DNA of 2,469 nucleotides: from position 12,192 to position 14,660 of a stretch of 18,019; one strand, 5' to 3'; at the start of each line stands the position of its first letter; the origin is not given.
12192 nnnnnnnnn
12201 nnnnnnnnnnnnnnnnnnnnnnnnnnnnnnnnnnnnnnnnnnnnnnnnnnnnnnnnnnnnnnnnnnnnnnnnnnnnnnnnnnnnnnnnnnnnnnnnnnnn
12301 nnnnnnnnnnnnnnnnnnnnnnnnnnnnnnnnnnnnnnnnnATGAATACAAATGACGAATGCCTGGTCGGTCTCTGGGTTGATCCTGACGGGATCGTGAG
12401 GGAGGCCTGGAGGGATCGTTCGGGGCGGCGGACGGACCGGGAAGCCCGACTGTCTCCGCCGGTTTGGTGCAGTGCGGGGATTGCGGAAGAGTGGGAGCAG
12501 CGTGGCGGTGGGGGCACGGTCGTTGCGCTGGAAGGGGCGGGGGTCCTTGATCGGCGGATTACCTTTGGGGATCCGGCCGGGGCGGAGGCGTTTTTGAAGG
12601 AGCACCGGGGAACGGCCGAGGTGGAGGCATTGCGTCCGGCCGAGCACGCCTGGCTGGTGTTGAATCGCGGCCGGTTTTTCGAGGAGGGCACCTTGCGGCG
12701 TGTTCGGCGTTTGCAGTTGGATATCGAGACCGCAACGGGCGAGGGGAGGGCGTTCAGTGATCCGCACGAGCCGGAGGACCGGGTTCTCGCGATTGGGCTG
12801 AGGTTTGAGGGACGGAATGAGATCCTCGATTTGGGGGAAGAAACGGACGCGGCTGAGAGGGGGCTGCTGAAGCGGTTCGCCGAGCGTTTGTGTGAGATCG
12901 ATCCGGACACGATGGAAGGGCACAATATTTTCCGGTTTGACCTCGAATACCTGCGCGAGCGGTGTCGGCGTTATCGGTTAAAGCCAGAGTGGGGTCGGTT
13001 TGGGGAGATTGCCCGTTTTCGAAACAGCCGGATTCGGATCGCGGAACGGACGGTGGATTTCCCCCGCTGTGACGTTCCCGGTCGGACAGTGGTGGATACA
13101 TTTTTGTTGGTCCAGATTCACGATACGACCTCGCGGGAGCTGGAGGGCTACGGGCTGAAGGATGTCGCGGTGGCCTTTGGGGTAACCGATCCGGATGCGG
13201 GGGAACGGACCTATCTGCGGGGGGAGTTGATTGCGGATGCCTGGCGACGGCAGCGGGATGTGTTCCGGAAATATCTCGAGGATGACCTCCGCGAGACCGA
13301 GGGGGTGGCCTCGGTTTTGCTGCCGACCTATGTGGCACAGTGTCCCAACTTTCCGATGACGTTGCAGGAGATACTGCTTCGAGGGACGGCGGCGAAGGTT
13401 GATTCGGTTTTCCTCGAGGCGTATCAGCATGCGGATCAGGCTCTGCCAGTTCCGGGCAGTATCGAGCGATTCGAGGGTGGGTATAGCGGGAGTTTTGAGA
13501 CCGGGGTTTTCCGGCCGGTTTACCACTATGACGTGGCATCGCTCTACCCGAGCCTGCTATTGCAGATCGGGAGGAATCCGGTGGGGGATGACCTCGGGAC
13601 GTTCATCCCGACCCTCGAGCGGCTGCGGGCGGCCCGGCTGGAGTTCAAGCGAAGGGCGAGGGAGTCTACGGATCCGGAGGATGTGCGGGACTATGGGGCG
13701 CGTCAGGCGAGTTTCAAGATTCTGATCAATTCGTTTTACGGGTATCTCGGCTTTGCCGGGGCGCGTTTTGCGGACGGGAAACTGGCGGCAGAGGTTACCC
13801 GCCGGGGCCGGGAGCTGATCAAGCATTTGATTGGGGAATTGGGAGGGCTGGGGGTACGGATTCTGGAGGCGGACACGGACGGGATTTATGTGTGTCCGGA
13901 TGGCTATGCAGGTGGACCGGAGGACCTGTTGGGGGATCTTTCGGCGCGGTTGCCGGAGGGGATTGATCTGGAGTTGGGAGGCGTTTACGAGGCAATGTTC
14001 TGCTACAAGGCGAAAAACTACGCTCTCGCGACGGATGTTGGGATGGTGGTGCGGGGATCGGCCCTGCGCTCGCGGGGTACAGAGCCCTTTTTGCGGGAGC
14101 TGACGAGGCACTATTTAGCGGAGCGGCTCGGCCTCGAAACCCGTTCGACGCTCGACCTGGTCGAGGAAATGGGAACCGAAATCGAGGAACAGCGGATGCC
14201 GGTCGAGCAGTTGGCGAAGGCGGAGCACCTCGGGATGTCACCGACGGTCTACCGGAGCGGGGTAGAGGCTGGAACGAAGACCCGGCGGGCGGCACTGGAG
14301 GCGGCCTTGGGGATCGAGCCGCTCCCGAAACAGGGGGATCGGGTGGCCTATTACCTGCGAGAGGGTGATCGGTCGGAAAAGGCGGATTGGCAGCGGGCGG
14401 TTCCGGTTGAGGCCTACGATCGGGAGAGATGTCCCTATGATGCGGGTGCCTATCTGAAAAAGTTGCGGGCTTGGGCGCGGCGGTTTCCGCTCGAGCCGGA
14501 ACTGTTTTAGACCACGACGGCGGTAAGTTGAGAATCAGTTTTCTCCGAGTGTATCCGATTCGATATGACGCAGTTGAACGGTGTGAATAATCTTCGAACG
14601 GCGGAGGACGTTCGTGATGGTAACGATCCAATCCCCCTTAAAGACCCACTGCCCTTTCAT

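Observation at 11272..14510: IPPS-fold protein with degenerate second Asp-rich motif, translationally coupled to a family-B DNA polymerase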

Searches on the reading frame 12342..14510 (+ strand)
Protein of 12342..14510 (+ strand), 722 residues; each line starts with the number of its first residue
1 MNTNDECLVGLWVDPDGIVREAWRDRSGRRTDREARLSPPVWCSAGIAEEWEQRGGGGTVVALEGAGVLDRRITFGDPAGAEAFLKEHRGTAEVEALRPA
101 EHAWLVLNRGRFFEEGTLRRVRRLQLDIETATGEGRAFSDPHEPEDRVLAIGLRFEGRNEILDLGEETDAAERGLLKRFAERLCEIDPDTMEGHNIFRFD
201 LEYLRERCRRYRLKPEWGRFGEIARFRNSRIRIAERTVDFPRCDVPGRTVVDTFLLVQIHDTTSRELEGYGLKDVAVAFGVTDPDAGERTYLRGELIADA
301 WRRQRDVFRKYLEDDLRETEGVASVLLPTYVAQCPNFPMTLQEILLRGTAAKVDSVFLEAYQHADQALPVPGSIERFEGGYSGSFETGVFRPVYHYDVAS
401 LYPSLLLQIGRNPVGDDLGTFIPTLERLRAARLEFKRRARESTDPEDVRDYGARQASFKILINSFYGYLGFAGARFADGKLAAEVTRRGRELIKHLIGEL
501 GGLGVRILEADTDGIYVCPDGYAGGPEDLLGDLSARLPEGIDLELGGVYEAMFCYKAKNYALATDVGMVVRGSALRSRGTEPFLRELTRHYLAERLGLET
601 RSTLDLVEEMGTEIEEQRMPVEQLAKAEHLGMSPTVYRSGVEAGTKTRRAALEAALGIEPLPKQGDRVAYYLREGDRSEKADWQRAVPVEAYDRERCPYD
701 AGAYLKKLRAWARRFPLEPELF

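Call 6: search_protein_families(library=pfam, proteins=[window:12342-14510:+], max_evalue=0.01)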
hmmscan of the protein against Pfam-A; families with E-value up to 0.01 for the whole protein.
window:12342-14510:+ (722 aa): 2 families
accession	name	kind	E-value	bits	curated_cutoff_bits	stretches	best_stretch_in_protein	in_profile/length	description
PF00136.26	DNA_pol_B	-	1.8e-18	67.1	23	1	424-496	123-195/453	DNA polymerase family B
PF03104.25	DNA_pol_B_exo1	-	4.1e-13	49.7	23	1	120-260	63-231/242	DNA polymerase family B, exonuclease domain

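Call 8: search_protein_families(library=ncbifam, proteins=[window:12342-14510:+], max_evalue=0.01)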
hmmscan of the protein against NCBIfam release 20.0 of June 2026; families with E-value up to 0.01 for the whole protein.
window:12342-14510:+ (722 aa): 9 families
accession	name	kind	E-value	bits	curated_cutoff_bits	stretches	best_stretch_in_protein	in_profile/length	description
NF004421.0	PRK05762.1-2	equivalog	1.3e-23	83.3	570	1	144-517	188-562/795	DNA polymerase II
TIGR00592.1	pol2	superfamily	3.4e-22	78.4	239.95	1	424-639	865-1098/1176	DNA polymerase (pol2)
NF004422.0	PRK05762.1-4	equivalog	7.6e-20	70.8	1103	1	117-517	148-555/789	DNA polymerase II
NF004417.0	PRK05761.1-3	equivalog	1.5e-15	56.3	780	1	428-631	558-769/858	DNA-directed DNA polymerase I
NF004420.0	PRK05762.1-1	equivalog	2.9e-13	49.4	1435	1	155-517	184-551/783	DNA polymerase II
NF004419.0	PRK05761.1-5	equivalog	1.1e-10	40.2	1285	1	435-601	634-800/932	DNA-directed DNA polymerase I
NF004418.0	PRK05761.1-4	subfamily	3.5e-09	35.4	692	1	414-684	380-664/717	type B DNA-directed DNA polymerase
NF004416.0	PRK05761.1-2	equivalog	3.2e-07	29.1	516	1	379-518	320-457/665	type B DNA-directed DNA polymerase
NF004415.0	PRK05761.1-1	equivalog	0.0006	17.8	1289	1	435-586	578-729/883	DNA-directed DNA polymerase I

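Call 9: search_protein_families(library=padloc, proteins=[window:12342-14510:+], max_evalue=0.01)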
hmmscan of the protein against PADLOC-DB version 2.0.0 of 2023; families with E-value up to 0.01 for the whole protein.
window:12342-14510:+ (722 aa): 1 family
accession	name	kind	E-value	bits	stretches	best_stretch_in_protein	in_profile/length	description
PDLC03707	HEase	-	2.2e-17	59.5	2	462-706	1387-1631/1671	homing endonuclease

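Call 20: find_homologous_proteins(query=window:12342-14507:+, max_evalue=0.00001)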
Query window:12342-14507:+ (722 aa): 3954 proteins with E <= 0.00001 among 8000 candidates; the best 120 are listed.
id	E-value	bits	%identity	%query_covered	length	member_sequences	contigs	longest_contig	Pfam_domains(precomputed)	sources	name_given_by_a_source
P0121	0.0e+0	1145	71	99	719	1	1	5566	PF00136.27,PF03104.26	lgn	-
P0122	1.6e-298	1010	65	99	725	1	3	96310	PF00136.27,PF03104.26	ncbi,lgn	ncbi:MAG: DNA polymerase domain-containing protein [Puniceicoccaceae bacterium]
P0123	7.3e-234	797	53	98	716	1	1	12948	PF00136.27,PF03104.26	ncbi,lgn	ncbi:MAG: DNA polymerase domain-containing protein [Opitutales bacterium]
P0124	1.0e-233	796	53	99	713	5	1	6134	PF00136.27,PF03104.26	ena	-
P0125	5.0e-233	794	54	98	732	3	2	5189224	PF00136.27,PF03104.26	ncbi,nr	ncbi:DNA polymerase domain-containing protein [Puniceicoccus vermicola]|nr:DNA polymerase domain-con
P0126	8.9e-230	783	54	99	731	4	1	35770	PF00136.27,PF03104.26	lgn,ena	-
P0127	2.1e-229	782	53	98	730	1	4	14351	PF00136.27,PF03104.26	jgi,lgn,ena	-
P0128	2.7e-228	778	52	99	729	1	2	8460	PF00136.27,PF03104.26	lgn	-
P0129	7.7e-228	777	52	99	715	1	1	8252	PF00136.27,PF03104.26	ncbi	ncbi:MAG: DNA polymerase domain-containing protein [Verrucomicrobiota bacterium]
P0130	1.7e-227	775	53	99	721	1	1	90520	PF00136.27,PF03104.26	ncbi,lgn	-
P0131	2.2e-227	775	52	99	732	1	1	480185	PF00136.27,PF03104.26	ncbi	-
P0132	2.6e-227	775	53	98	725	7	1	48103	PF00136.27,PF03104.26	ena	-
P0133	4.2e-227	774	53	99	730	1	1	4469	PF00136.27,PF03104.26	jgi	-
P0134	5.1e-227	774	53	98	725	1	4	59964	PF00136.27,PF03104.26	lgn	-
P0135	5.8e-227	774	54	98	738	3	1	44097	PF00136.27,PF03104.26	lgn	-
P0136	8.1e-227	773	54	98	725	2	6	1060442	PF00136.27,PF03104.26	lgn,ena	-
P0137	1.8e-226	772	53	98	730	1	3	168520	PF00136.27,PF03104.26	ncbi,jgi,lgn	jgi:DNA polymerase I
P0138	5.8e-225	767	53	98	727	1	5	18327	PF00136.27,PF13482.13,PF03104.26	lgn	-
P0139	5.9e-225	767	52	98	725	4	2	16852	PF00136.27,PF03104.26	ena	-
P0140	1.4e-224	766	52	98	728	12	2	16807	PF00136.27,PF03104.26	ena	-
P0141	3.9e-224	764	54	98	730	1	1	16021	PF00136.27,PF03104.26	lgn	-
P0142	4.1e-224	764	51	99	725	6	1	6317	PF00136.27,PF03104.26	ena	-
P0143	6.9e-224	764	52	98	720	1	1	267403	PF00136.27,PF03104.26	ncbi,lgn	ncbi:MAG: DNA polymerase domain-containing protein [Verrucomicrobiota bacterium]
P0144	7.2e-224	764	54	98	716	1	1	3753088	PF00136.27,PF03104.26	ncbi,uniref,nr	ncbi:DNA polymerase domain-containing protein [Ruficoccus sp. ZRK36]|uniref:DNA polymerase domain-co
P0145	9.2e-224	763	50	99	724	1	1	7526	PF00136.27,PF03104.26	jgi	-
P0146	1.1e-223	763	54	98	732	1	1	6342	PF00136.27,PF13482.13,PF03104.26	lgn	-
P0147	2.7e-223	762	51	98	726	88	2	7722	PF00136.27,PF03104.26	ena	-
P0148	2.8e-223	762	52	98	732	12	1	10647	PF00136.27,PF03104.26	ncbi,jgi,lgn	ncbi:MAG: hypothetical protein RLZZ129_1073 [Verrucomicrobiota bacterium]|jgi:DNA polymerase elongat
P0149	2.9e-223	762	51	100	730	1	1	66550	PF00136.27,PF03104.26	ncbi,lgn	-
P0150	3.1e-223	761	52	98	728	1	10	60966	PF00136.27,PF03104.26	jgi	jgi:DNA polymerase I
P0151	3.4e-223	761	52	98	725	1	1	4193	PF00136.27,PF03104.26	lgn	-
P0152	4.5e-223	761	50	99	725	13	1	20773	PF00136.27,PF03104.26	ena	-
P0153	4.9e-223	761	53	98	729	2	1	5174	PF00136.27,PF03104.26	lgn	-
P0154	5.2e-223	761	54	99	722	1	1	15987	PF00136.27,PF03104.26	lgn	-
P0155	6.1e-223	760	52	99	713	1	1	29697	PF00136.27,PF03104.26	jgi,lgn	jgi:DNA polymerase elongation subunit (family B)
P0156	6.3e-223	760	54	98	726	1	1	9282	PF00136.27,PF03104.26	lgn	-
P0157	6.9e-223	760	52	98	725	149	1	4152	PF00136.27,PF03104.26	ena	-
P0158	8.1e-223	760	51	99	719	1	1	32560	PF00136.27,PF03104.26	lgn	-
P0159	8.6e-223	760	53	99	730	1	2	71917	PF00136.27,PF03104.26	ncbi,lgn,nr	ncbi:MAG: DNA polymerase [Puniceicoccaceae bacterium]|nr:MAG: DNA polymerase [Puniceicoccaceae bacte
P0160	8.8e-223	760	53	98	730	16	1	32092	PF00136.27,PF03104.26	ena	-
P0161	1.0e-222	760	50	99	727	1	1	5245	PF00136.27,PF03104.26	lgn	-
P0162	1.2e-222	759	52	98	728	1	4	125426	PF00136.27,PF03104.26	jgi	jgi:DNA polymerase I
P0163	1.2e-222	759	54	99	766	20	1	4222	PF00136.27,PF03104.26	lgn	-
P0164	1.8e-222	759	53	98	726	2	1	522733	PF00136.27,PF03104.26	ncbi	-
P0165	2.1e-222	759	51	98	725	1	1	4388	PF00136.27,PF03104.26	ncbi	-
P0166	2.4e-222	758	51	98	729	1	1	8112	PF00136.27,PF03104.26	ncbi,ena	-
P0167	2.9e-222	758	53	98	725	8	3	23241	PF00136.27,PF03104.26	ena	-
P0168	2.9e-222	758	52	98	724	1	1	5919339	PF00136.27,PF03104.26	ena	-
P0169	2.9e-222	758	53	98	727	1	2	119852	PF00136.27,PF03104.26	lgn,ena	-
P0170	3.4e-222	758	53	98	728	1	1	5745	PF00136.27,PF03104.26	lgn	-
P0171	3.6e-222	758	53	98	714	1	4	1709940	PF00136.27,PF03104.26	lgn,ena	-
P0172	3.9e-222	758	52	98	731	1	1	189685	PF00136.27,PF03104.26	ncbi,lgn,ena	-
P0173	1.1e-221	756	52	98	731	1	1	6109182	PF00136.27,PF03104.26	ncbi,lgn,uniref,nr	ncbi:DNA polymerase domain-containing protein [Actomonas aquatica]|uniref:DNA-directed DNA polymeras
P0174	1.1e-221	756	52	98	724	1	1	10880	PF00136.27,PF03104.26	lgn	-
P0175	1.2e-221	756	53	98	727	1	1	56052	PF00136.27,PF03104.26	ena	-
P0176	1.5e-221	756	52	98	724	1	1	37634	PF00136.27,PF03104.26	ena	-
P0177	1.5e-221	756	51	99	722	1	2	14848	PF00136.27,PF03104.26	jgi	-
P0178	1.6e-221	756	51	98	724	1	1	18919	PF00136.27,PF03104.26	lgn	-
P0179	1.6e-221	756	52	98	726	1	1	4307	PF00136.27,PF03104.26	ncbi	-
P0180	1.8e-221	756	50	99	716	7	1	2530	PF00136.27,PF03104.26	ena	-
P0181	2.5e-221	755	52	98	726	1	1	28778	PF00136.27,PF03104.26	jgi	-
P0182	2.5e-221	755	54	99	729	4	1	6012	PF00136.27,PF03104.26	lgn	-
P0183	2.5e-221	755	52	99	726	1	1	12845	PF00136.27,PF03104.26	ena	-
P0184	2.5e-221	755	52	98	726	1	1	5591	PF00136.27,PF03104.26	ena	-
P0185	2.7e-221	755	52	98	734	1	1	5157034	PF00136.27,PF03104.26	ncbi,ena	-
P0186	2.9e-221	755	52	98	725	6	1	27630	PF00136.27,PF03104.26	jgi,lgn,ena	-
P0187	2.9e-221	755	54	98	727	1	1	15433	PF00136.27,PF03104.26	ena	-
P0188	3.4e-221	755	51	98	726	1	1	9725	PF00136.27,PF03104.26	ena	-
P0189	3.5e-221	755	51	98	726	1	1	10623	PF00136.27,PF03104.26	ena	-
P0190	3.8e-221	755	52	98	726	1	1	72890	PF00136.27,PF03104.26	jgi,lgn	jgi:DNA polymerase, archaea type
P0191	4.0e-221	754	53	98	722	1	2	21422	PF00136.27,PF03104.26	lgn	-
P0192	4.3e-221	754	52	98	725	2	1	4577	PF00136.27,PF03104.26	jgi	jgi:DNA polymerase, archaea type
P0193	4.3e-221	754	53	98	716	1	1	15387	PF00136.27,PF03104.26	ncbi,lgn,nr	ncbi:MAG: DNA polymerase domain-containing protein [Verrucomicrobiota bacterium JB024]|nr:DNA polyme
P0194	5.7e-221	754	51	98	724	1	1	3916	PF00136.27,PF03104.26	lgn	-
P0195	5.8e-221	754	51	98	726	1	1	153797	PF00136.27,PF03104.26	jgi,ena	-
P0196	7.0e-221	754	52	98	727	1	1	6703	PF00136.27,PF03104.26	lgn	-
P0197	7.8e-221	753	52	99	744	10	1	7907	PF00136.27,PF03104.26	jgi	-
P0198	8.9e-221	753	51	98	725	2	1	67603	PF00136.27,PF03104.26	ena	-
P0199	9.9e-221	753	54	98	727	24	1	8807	PF00136.27,PF03104.26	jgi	-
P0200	1.5e-220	753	52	98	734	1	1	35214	PF00136.27,PF03104.26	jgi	-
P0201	1.5e-220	753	51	98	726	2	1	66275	PF00136.27,PF03104.26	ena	-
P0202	1.6e-220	752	51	98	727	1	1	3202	PF00136.27,PF03104.26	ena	-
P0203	1.8e-220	752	54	98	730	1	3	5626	PF00136.27,PF03104.26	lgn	-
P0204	1.9e-220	752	52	99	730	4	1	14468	PF00136.27,PF03104.26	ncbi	-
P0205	2.0e-220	752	51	99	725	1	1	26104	PF00136.27,PF03104.26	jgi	jgi:DNA polymerase elongation subunit (family B)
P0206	2.1e-220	752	52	98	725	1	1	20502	PF00136.27,PF03104.26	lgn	-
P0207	2.6e-220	752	53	98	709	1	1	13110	PF00136.27,PF03104.26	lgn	-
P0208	2.8e-220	752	52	98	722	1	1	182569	PF00136.27,PF03104.26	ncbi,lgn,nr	ncbi:MAG: DNA polymerase [Opitutales bacterium]|nr:DNA polymerase [Opitutales bacterium]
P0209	2.9e-220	752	51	98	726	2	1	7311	PF00136.27,PF03104.26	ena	-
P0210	3.3e-220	751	52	99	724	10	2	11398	PF00136.27,PF03104.26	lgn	-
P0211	4.2e-220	751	54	98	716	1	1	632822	PF00136.27,PF03104.26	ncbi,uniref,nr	ncbi:DNA polymerase [Ruficoccus amylovorans]|uniref:DNA-directed DNA polymerase n=1 Tax=Ruficoccus a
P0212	4.3e-220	751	51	98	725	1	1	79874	PF00136.27,PF03104.26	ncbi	-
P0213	5.6e-220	751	52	98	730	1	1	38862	PF00136.27,PF03104.26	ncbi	-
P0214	6.3e-220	750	52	99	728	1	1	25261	PF00136.27,PF03104.26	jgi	jgi:DNA polymerase elongation subunit (family B)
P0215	7.1e-220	750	50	98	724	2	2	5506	PF00136.27,PF03104.26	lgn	-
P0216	7.5e-220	750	51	98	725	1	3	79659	PF00136.27,PF03104.26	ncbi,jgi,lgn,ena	-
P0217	7.6e-220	750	52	98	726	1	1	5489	PF00136.27,PF03104.26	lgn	-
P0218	8.6e-220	750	51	98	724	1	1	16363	PF00136.27,PF03104.26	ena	-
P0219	9.2e-220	750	51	98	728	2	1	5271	PF00136.27,PF03104.26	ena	-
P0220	9.8e-220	750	54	98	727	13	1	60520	PF00136.27,PF03104.26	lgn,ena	-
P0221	9.9e-220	750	53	98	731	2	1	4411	PF00136.27,PF03104.26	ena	-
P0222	1.1e-219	750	52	98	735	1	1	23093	PF00136.27,PF03104.26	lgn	-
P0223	1.2e-219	750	53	98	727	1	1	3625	PF00136.27,PF03104.26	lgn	-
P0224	1.2e-219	750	51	98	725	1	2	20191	PF00136.27,PF03104.26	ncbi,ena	-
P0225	1.3e-219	749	52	98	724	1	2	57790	PF00136.27,PF03104.26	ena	-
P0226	1.3e-219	749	52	98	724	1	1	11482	PF00136.27,PF03104.26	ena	-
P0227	1.4e-219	749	52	98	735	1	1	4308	PF00136.27,PF03104.26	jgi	-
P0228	1.5e-219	749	53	98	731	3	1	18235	PF00136.27,PF03104.26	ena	-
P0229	1.8e-219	749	53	98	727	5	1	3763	PF00136.27,PF03104.26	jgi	-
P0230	1.9e-219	749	52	98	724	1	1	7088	PF00136.27,PF03104.26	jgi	-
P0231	1.9e-219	749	52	98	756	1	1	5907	PF00136.27,PF03104.26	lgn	-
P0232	2.0e-219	749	52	98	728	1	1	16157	PF00136.27,PF03104.26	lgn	-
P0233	2.0e-219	749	52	99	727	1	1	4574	PF00136.27,PF03104.26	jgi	jgi:DNA polymerase, archaea type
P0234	2.0e-219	749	53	98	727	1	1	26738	PF00136.27,PF03104.26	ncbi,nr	ncbi:MAG: DNA polymerase [Opitutaceae bacterium]|nr:DNA polymerase [Opitutaceae bacterium]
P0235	2.1e-219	749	52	98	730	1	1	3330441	PF00136.27,PF03104.26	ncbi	-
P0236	2.5e-219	749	51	98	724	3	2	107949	PF00136.27,PF03104.26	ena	-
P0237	2.7e-219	748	51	98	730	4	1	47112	PF00136.27,PF03104.26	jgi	-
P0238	2.9e-219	748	52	98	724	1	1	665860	PF00136.27,PF03104.26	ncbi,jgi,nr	ncbi:MAG: polymerase [Rariglobus sp.]|jgi:DNA polymerase elongation subunit (family B)|nr:polymerase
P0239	2.9e-219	748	50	98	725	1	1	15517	PF00136.27,PF03104.26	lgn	-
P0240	3.0e-219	748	51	99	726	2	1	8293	PF00136.27,PF03104.26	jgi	-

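Call 21: find_encoding_contigs(protein=P0122, flank=8000, max_places=3)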
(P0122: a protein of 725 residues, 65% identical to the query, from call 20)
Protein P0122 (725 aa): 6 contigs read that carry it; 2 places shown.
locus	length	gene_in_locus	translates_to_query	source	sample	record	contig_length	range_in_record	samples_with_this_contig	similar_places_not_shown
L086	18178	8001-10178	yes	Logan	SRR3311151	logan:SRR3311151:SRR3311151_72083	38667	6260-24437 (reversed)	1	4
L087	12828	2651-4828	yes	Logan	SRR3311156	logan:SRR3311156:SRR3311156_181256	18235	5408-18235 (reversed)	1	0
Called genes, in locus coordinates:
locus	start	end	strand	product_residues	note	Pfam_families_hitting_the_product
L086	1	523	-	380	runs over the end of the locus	PF03739:LptF_LptG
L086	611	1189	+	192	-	PF00156:Pribosyltran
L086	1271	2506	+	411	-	PF00109:ketoacyl-synt, PF02801:Ketoacyl-synt_C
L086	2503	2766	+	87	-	PF00550:PP-binding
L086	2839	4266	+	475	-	PF00890:FAD_binding_2, PF01266:DAO (faint), PF03486:HI0933_like (faint), PF07992:Pyr_redox_2 (faint), PF12831:FAD_oxidored (weak), PF01593:Amino_oxidase, PF13450:NAD_binding_8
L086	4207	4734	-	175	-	PF01636:APH (faint)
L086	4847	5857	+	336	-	PF03951:Gln-synt_N, PF00120:Gln-synt_C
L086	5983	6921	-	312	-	PF03747:ADP_ribosyl_GH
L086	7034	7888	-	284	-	PF01678:DAP_epimerase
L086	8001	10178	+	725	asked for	PF03104:DNA_pol_B_exo1, PF00136:DNA_pol_B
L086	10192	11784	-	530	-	PF00069:Pkinase, PF07714:PK_Tyr_Ser-Thr (weak)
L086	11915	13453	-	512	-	PF05362:Lon_C (weak), PF13541:ChlI, PF00493:MCM (faint), PF00158:Sigma54_activat (faint), PF01078:Mg_chelatase, PF07728:AAA_5 (faint), PF13335:Mg_chelatase_C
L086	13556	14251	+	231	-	PF07685:GATase_3, PF00117:GATase, PF01174:SNO (weak)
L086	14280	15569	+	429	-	PF00285:Citrate_synt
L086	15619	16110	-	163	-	PF00588:SpoU_methylase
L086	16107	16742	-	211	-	PF03886:ABC_trans_aux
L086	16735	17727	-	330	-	PF02470:MlaD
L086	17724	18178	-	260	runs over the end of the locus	PF00005:ABC_tran, PF13304:AAA_21 (faint)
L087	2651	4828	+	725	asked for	PF03104:DNA_pol_B_exo1, PF00136:DNA_pol_B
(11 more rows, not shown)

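Call 22: find_encoding_contigs(protein=P0125, flank=8000, max_places=2)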
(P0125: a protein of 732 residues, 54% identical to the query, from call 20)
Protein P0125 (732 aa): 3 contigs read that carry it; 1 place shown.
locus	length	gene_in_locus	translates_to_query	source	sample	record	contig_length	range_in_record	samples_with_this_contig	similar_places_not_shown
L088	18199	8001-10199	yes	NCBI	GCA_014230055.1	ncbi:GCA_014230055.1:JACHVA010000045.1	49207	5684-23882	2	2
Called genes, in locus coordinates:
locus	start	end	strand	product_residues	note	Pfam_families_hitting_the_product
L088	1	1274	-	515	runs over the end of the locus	PF00144:Beta-lactamase, PF11954:DUF3471 (weak)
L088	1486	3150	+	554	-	PF02463:SMC_N, PF13476:AAA_23 (faint)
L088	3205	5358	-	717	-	PF07715:Plug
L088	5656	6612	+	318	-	PF01797:Y1_Tnp (weak)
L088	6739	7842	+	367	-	PF00180:Iso_dh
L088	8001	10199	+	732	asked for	PF03104:DNA_pol_B_exo1, PF00136:DNA_pol_B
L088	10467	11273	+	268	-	PF01738:DLH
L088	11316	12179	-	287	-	PF10108:DNA_pol_B_exo2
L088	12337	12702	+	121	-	-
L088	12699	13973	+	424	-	PF00109:ketoacyl-synt, PF02801:Ketoacyl-synt_C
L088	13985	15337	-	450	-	PF00501:AMP-binding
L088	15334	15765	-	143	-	PF22817:ApeP-like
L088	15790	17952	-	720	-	-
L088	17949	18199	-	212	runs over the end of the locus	PF19574:LolA_3 (weak)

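Call 23: find_encoding_contigs(protein=P0173, flank=8000, max_places=2)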
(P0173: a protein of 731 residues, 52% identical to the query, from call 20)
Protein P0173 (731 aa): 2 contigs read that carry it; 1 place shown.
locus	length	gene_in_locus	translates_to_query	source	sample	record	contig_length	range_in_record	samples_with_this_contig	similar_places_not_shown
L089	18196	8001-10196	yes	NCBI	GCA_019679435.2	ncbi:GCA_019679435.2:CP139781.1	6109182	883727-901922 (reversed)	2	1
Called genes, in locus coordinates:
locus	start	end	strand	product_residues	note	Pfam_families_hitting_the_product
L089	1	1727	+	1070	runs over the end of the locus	PF00932:LTD, PF13290:CHB_HEX_C_1 (faint), PF13287:Fn3_assoc (faint), PF08757:CotH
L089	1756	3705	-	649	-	PF13292:DXP_synthase_N, PF02775:TPP_enzyme_C, PF02779:Transket_pyr, PF02780:Transketolase_C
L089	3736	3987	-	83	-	PF02609:Exonuc_VII_S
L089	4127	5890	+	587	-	PF00587:tRNA-synt_2b, PF04073:tRNA_edit, PF03129:HGTP_anticodon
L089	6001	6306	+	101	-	PF02617:ClpS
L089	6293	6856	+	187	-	PF09438:DUF2017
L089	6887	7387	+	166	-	-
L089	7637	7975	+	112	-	PF04247:SirB (faint), PF07457:DUF1516 (weak)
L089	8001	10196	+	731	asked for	PF03104:DNA_pol_B_exo1, PF00136:DNA_pol_B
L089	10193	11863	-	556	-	PF02424:ApbE, PF00535:Glycos_transf_2, PF13641:Glyco_tranf_2_3 (weak)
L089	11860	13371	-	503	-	-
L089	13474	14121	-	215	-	PF00754:F5_F8_type_C (weak), PF22633:F5_F8_type_C_2 (weak)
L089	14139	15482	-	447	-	PF01408:GFO_IDH_MocA, PF22725:GFO_IDH_MocA_C3, PF02894:GFO_IDH_MocA_C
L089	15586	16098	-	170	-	-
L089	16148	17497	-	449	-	PF01408:GFO_IDH_MocA, PF19051:GFO_IDH_MocA_C2, PF22725:GFO_IDH_MocA_C3 (faint)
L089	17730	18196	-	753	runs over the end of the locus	PF20256:MoCoBD_2, PF02738:MoCoBD_1, PF20256:MoCoBD_2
